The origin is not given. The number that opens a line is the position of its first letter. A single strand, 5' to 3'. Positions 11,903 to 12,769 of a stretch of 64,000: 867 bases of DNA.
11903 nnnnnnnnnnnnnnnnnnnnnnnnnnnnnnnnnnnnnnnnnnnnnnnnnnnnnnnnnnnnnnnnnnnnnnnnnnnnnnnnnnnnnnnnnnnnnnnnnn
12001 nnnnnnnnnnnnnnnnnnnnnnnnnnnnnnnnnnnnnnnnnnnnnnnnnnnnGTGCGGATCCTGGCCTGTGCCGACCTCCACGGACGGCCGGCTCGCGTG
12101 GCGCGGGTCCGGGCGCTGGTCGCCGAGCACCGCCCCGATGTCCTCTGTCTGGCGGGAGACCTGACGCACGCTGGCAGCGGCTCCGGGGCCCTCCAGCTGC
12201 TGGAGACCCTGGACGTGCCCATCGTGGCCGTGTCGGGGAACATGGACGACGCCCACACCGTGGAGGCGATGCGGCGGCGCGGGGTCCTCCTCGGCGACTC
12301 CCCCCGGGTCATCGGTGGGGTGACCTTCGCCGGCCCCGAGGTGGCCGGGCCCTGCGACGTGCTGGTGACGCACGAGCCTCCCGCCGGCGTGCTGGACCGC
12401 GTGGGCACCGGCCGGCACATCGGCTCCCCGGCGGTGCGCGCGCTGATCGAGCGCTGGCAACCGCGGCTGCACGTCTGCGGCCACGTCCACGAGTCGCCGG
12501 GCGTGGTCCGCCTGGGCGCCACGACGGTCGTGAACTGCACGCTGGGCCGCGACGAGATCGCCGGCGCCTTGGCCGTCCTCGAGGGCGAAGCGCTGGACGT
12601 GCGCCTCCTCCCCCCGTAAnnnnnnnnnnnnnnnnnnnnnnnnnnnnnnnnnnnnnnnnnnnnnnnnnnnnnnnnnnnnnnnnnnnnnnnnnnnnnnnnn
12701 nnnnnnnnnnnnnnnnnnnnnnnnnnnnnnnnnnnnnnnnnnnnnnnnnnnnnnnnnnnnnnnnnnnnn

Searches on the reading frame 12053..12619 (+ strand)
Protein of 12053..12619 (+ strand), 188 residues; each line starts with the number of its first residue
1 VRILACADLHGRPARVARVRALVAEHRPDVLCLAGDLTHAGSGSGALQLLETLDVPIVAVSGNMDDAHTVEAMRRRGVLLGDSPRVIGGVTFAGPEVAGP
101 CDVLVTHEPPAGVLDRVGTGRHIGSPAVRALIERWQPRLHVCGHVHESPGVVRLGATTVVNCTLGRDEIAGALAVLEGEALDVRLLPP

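Call 3: search_protein_families(library=pfam, proteins=[window:12053-12619:+], max_evalue=0.01)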
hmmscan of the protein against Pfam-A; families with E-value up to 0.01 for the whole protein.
window:12053-12619:+ (188 aa): 3 families
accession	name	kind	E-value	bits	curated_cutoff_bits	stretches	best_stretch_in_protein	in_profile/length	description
PF00149.33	Metallophos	-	2.2e-17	64.5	21.5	1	1-147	1-190/191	Calcineurin-like phosphoesterase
PF14582.11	Metallophos_3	-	3.5e-12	46.6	28.2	2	103-162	177-236/259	Metallophosphoesterase, calcineurin superfamily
PF12850.12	Metallophos_2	-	1.4e-10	41.8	27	1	1-161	1-131/154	Calcineurin-like phosphoesterase superfamily domain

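Call 62: search_protein_families(library=ncbifam, proteins=[window:12053-12619:+], max_evalue=1e-10)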
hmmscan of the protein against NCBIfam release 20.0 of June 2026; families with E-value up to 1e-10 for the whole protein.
window:12053-12619:+ (188 aa): 0 families
